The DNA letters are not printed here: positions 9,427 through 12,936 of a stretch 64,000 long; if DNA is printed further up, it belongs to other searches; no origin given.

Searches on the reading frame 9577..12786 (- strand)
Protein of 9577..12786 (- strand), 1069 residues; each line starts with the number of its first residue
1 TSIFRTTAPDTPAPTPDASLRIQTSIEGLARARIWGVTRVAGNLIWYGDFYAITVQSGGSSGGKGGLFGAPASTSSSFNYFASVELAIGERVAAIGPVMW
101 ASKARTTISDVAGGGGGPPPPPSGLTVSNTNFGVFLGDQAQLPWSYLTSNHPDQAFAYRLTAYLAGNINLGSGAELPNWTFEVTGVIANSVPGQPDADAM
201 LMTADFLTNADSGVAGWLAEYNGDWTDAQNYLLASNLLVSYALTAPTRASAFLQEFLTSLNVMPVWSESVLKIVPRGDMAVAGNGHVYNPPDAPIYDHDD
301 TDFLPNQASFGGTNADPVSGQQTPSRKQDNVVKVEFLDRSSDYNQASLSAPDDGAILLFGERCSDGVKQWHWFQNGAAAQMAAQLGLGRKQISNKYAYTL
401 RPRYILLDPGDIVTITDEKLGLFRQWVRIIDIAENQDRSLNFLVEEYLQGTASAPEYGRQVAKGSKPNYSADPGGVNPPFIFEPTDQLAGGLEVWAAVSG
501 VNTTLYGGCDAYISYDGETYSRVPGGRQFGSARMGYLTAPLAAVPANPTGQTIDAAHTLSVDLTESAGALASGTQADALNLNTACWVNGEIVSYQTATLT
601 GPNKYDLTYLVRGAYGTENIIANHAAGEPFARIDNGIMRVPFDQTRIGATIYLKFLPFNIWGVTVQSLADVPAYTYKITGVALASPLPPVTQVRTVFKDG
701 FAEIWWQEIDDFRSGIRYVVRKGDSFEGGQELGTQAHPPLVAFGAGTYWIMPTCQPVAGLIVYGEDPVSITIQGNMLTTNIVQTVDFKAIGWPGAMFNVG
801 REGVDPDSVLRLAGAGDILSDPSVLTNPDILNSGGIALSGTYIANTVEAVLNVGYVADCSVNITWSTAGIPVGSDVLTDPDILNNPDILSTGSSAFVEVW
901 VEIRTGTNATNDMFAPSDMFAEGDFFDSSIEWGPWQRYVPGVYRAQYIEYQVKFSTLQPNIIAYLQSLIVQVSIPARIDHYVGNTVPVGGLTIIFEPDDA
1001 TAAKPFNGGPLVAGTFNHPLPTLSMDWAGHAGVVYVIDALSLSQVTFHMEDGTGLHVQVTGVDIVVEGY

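Call 36: search_protein_families(library=phrogs, proteins=[window:9577-12786:-], max_evalue=0.00001)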
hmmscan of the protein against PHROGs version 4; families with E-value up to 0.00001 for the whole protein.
window:9577-12786:- (1069 aa): 3 families
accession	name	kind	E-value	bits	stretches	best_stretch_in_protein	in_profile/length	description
phrog_1101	-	tail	1.7e-71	242.5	1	19-689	33-683/1405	tail protein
phrog_4271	-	tail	5.7e-46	157.8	2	332-706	856-1218/1309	tail protein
phrog_17995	-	unknown function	5e-19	69.5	1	528-682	5-144/332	-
